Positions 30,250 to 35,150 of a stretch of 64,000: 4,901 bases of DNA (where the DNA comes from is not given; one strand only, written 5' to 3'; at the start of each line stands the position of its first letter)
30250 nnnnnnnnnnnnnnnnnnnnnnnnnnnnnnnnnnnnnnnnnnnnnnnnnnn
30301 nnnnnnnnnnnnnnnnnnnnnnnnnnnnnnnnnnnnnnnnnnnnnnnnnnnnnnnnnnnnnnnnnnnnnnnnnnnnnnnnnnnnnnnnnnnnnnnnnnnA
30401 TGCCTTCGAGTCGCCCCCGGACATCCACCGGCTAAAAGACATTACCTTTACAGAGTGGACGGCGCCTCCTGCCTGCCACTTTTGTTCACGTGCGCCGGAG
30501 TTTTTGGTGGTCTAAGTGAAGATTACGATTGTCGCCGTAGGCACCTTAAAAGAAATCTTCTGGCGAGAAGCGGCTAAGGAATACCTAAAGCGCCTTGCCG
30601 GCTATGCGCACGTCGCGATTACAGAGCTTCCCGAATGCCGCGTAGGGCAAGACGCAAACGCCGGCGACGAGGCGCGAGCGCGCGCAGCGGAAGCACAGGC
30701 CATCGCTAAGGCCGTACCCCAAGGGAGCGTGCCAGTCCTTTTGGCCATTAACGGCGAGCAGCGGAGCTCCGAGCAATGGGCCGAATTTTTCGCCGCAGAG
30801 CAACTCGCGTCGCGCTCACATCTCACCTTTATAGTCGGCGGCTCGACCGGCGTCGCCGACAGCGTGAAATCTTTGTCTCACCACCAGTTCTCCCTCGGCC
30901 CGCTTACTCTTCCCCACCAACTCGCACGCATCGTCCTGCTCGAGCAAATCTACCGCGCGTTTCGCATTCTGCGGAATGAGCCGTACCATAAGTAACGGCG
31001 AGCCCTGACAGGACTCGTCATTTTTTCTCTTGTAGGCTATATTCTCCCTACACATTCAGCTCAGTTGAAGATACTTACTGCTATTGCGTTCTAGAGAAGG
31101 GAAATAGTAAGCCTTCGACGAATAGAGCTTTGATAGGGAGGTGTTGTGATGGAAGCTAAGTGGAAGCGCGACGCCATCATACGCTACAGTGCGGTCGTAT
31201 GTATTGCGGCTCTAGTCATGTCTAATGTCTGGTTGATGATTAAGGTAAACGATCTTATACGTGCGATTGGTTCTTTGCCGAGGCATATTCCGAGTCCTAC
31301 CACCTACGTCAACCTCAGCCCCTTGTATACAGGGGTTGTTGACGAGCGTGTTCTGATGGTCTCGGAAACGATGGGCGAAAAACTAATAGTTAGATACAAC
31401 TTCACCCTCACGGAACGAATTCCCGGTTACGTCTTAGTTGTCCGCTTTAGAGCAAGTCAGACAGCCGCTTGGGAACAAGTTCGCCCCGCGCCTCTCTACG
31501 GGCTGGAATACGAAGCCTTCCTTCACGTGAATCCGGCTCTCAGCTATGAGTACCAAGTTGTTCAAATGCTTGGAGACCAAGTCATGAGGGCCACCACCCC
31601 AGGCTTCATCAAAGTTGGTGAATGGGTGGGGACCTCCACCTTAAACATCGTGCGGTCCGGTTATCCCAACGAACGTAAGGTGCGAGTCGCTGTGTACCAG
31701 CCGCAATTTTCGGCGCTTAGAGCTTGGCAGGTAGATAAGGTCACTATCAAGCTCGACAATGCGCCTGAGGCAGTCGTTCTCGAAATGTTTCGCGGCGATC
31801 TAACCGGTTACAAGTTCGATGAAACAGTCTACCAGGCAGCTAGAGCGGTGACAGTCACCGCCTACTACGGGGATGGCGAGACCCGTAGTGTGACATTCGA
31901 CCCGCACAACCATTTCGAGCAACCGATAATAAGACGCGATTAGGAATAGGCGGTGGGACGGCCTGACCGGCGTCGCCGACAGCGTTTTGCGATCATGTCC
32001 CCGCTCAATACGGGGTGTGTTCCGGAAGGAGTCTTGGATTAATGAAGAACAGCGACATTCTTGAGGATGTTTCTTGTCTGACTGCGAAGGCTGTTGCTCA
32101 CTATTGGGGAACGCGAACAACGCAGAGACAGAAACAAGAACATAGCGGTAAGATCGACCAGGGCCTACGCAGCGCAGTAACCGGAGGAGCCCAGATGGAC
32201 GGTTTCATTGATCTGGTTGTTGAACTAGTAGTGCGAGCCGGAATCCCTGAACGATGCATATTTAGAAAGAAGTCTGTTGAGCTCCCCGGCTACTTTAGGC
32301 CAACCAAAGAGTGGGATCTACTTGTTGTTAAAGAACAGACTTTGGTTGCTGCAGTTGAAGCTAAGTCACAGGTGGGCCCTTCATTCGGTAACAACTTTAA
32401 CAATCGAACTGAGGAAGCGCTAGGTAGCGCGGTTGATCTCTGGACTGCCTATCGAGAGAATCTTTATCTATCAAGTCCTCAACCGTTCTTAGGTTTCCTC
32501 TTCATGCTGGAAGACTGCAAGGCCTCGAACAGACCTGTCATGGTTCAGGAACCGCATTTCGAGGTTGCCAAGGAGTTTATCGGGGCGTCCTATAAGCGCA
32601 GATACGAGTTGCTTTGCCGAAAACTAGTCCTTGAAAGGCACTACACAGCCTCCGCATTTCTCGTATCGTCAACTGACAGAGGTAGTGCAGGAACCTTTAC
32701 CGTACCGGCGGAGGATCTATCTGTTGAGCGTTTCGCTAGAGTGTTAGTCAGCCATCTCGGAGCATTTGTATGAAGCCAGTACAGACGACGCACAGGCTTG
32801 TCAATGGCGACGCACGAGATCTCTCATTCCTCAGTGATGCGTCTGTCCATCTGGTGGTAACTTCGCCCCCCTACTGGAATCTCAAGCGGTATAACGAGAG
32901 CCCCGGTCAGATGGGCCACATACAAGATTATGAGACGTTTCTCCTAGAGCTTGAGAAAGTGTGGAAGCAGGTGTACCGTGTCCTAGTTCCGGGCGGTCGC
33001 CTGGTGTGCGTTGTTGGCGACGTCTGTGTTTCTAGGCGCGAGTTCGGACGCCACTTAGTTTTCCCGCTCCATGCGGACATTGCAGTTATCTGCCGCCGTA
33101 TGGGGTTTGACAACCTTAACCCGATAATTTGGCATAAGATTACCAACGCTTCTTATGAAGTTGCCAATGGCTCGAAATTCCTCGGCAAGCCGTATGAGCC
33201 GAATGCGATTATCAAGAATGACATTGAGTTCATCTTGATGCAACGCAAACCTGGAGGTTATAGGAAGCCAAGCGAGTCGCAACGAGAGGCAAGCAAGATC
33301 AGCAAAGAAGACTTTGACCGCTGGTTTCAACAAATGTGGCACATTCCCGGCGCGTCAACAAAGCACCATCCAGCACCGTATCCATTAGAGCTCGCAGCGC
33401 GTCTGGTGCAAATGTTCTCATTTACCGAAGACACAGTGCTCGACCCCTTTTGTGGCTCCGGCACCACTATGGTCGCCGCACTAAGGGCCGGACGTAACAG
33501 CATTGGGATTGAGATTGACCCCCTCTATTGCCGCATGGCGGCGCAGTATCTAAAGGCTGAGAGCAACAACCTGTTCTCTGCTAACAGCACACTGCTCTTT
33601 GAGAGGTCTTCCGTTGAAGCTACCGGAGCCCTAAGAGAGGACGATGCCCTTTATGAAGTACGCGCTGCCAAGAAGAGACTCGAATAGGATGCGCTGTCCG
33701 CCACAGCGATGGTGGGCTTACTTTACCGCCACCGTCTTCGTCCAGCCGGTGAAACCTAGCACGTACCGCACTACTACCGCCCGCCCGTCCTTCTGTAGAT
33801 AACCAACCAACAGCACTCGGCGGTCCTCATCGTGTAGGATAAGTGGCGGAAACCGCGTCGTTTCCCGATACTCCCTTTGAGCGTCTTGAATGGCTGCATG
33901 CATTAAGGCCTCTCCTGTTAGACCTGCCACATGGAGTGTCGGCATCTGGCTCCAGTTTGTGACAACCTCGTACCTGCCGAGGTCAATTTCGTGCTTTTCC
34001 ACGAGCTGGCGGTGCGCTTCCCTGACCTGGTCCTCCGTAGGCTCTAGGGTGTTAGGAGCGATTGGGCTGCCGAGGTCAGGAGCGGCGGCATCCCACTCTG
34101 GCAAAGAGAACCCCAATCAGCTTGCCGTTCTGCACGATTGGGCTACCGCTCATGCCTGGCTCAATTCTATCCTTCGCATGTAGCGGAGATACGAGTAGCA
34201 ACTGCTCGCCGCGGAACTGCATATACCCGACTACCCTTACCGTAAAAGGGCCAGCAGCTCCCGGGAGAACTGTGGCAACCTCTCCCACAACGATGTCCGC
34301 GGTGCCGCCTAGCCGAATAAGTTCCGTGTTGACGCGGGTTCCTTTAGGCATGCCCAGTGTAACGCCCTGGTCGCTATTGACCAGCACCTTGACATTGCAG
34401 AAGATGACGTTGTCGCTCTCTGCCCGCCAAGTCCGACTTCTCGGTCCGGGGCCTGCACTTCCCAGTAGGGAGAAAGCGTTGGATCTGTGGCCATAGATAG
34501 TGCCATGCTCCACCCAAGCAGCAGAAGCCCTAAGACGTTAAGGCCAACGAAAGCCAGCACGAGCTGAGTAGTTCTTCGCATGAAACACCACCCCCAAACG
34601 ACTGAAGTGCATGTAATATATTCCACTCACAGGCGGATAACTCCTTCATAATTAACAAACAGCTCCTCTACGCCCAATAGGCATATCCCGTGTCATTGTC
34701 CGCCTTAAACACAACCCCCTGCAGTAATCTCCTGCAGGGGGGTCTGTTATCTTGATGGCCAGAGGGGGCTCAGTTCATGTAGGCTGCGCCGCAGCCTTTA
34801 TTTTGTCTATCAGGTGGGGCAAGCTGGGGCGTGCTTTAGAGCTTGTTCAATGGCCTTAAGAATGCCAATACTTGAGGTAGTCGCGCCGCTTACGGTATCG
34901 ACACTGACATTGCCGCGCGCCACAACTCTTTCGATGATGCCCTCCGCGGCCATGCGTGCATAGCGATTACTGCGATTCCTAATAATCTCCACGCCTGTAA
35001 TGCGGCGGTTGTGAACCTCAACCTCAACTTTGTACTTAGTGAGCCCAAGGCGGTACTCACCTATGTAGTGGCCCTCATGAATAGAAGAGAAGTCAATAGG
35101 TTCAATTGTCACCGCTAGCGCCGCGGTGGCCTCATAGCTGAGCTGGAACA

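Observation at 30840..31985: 21-bp exact direct repeat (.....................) brackets the rlmH 3' end and the first islet gene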

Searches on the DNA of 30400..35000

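Call 58: search_rna_families(source=window, start=30400, end=35000, threshold=evalue, max_evalue=1)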
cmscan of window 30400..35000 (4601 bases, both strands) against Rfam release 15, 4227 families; matches with E-value up to 1: 0.
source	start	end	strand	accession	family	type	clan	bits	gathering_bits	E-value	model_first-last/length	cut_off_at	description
